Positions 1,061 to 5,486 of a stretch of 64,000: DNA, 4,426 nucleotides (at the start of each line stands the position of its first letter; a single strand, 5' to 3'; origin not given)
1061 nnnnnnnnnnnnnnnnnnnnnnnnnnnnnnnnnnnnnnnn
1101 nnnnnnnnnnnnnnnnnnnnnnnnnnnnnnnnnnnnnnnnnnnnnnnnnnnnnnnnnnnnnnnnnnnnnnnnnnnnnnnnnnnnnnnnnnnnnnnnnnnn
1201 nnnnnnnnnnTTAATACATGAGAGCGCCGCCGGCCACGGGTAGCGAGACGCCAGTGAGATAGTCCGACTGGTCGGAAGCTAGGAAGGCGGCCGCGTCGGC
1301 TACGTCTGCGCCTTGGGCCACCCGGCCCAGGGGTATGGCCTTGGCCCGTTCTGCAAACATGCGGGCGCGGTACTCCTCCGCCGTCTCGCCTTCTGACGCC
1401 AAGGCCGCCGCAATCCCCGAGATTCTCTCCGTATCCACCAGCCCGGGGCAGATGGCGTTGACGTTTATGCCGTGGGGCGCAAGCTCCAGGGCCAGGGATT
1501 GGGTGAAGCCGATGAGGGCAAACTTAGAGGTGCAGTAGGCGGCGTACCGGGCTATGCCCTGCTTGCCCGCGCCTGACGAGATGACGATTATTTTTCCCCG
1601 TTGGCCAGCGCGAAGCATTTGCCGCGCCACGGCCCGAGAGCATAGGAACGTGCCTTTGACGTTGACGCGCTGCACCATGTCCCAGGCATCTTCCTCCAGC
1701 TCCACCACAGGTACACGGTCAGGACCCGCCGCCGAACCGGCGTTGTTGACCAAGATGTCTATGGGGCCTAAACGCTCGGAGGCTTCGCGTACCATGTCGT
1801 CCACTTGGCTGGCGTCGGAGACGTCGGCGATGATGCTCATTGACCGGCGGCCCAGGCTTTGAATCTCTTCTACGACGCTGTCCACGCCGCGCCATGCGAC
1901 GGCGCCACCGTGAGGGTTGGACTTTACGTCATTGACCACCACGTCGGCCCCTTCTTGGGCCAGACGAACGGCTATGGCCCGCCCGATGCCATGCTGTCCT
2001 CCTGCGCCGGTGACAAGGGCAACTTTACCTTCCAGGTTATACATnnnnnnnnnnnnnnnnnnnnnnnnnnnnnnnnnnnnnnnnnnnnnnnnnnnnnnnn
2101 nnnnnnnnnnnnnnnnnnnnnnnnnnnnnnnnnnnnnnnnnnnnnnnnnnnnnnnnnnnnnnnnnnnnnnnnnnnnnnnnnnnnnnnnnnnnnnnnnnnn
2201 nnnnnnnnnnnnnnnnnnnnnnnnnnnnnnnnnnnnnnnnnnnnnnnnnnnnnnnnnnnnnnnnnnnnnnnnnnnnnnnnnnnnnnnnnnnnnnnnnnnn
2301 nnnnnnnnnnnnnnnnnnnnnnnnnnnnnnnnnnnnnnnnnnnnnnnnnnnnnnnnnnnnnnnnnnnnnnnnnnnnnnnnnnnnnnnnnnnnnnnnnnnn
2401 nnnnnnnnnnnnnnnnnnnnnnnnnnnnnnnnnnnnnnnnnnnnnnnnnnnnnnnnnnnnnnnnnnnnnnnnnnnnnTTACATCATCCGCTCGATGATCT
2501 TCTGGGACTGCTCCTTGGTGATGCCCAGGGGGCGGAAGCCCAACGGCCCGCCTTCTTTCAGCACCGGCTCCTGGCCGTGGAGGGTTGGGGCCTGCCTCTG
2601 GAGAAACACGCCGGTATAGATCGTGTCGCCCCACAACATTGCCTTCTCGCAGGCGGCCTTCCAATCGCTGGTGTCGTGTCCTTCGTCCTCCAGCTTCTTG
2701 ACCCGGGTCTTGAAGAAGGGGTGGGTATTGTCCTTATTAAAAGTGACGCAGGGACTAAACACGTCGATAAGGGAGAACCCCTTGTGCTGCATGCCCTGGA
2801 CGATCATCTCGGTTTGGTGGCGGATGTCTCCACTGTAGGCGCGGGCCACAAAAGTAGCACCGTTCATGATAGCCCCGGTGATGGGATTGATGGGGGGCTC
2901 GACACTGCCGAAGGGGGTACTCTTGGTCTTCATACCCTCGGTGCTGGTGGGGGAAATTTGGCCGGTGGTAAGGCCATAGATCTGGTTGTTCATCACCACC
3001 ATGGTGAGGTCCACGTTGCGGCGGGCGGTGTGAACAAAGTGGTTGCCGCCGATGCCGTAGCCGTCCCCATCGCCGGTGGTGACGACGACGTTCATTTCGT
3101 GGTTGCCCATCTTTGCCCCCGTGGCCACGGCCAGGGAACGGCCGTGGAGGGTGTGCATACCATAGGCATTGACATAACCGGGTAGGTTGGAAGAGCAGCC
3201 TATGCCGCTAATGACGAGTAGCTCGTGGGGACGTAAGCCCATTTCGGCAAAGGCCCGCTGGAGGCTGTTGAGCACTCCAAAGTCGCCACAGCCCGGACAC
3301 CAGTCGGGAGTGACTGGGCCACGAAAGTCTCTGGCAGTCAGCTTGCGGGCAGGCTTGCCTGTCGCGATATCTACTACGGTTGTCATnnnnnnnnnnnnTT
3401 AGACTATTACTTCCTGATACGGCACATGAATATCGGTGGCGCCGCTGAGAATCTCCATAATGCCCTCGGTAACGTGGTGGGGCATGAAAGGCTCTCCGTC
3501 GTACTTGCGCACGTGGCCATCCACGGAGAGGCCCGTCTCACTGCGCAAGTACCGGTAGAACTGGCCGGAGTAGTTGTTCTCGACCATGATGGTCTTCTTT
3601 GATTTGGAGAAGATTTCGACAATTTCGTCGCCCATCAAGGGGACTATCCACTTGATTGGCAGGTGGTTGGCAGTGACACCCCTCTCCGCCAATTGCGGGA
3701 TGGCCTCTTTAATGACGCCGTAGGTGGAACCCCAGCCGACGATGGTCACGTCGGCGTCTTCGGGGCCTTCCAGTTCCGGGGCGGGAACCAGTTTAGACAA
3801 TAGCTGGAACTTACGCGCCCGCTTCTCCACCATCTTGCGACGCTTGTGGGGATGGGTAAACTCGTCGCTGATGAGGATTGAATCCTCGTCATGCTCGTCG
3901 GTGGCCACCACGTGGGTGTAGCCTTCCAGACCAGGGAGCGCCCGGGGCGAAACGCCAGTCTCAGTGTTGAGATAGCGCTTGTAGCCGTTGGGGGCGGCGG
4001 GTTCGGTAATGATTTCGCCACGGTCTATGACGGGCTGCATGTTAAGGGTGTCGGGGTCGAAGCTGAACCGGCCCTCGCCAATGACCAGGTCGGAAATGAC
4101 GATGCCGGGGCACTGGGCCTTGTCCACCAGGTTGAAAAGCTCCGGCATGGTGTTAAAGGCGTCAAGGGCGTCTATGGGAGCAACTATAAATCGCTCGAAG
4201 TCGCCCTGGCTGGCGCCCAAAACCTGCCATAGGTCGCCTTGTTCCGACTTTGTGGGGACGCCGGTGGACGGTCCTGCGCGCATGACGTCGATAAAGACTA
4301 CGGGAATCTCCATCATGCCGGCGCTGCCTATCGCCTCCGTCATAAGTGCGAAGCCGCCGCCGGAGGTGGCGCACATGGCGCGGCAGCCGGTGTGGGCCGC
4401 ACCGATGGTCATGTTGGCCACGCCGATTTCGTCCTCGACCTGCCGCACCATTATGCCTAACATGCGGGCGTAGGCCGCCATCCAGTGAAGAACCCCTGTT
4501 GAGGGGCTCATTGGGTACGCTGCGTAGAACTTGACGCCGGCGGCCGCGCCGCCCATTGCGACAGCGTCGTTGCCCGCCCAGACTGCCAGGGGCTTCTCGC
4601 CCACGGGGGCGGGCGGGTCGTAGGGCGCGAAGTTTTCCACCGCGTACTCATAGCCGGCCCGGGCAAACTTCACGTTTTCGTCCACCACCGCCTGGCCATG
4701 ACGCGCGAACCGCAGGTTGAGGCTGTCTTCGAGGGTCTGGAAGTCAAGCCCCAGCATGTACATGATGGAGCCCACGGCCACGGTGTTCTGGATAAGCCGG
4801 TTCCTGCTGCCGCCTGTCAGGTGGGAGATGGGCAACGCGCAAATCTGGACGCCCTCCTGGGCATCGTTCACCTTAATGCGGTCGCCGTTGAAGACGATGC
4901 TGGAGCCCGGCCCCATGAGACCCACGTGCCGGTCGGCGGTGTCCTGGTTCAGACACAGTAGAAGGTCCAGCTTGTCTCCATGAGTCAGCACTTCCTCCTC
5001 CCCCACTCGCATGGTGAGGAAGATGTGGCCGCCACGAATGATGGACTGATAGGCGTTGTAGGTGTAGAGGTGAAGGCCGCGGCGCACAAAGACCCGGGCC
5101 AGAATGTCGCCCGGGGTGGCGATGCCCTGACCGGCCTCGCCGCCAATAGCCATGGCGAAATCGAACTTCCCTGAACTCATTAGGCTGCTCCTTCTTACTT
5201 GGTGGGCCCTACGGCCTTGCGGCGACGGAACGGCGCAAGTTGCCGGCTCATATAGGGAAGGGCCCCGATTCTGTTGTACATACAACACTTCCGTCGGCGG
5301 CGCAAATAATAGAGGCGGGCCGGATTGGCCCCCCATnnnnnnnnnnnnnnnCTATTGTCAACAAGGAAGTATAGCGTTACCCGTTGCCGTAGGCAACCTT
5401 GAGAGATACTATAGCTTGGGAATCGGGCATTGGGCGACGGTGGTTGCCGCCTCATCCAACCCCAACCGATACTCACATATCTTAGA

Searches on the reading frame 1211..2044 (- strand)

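Call 61: search_protein_families(library=pfam, proteins=[window:1211-2044:-], max_evalue=0.001)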
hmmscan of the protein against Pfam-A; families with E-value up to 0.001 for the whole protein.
window:1211-2044:- (277 aa): 4 families
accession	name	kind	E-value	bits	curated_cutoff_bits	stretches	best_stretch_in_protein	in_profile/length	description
PF13561.12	adh_short_C2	-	4.7e-57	193.7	27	1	13-273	1-234/236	Enoyl-(Acyl carrier protein) reductase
PF00106.31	adh_short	-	5.8e-57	192.8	26.6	1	7-207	1-186/195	short chain dehydrogenase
PF08659.16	KR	-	5.3e-12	46.4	22.6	1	14-176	6-155/180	KR domain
PF23441.1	SDR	-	1.6e-07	31.4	27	1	53-275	44-256/258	SDR-like rossmann domain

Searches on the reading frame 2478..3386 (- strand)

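Call 61: search_protein_families(library=pfam, proteins=[window:2478-3386:-], max_evalue=0.001)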
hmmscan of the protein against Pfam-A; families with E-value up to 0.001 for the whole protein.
window:2478-3386:- (302 aa): 2 families
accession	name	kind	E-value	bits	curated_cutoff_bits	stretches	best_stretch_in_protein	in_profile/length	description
PF02775.26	TPP_enzyme_C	-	4.2e-28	98.5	21.9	1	63-209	3-151/151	Thiamine pyrophosphate enzyme, C-terminal TPP binding domain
PF12367.13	PFO_beta_C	-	1.3e-19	70.5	24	1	213-277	1-65/66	Pyruvate ferredoxin oxidoreductase beta subunit C terminal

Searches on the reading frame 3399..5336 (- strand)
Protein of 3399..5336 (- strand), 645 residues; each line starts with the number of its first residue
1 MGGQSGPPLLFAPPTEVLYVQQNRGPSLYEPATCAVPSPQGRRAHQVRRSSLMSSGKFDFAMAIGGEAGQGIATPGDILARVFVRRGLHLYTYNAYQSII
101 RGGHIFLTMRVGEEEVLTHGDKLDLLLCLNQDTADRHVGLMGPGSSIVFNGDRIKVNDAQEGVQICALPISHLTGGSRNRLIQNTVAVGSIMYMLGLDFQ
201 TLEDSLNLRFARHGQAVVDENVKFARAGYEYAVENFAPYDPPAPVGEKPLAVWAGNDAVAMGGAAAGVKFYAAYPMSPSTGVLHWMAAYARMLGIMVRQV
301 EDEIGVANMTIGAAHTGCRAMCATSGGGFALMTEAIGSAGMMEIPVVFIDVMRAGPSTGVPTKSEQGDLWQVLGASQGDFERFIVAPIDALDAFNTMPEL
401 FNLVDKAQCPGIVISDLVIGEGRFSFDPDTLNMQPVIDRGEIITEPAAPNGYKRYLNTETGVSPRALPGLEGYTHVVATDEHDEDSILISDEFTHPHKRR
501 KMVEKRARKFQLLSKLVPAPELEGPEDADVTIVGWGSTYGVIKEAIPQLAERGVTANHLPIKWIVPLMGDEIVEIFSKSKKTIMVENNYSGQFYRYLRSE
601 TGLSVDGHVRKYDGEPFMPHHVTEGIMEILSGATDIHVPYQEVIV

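Call 61: search_protein_families(library=pfam, proteins=[window:3399-5336:-], max_evalue=0.001)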
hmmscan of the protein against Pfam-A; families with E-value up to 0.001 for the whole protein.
window:3399-5336:- (645 aa): 4 families
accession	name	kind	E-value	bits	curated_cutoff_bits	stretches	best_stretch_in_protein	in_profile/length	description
PF01855.24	POR_N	-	1.8e-45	156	27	1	264-487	4-216/231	Pyruvate flavodoxin/ferredoxin oxidoreductase, thiamine diP-bdg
PF01558.24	POR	-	3.1e-29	102.8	27.4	1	68-230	1-173/173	Pyruvate ferredoxin/flavodoxin oxidoreductase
PF02780.25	Transketolase_C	-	1.5e-06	28.6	25.9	1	526-589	8-71/124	Transketolase, C-terminal domain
PF17147.9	PFOR_II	-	2.1e-06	28.5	27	1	528-601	1-78/102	Pyruvate:ferredoxin oxidoreductase core domain II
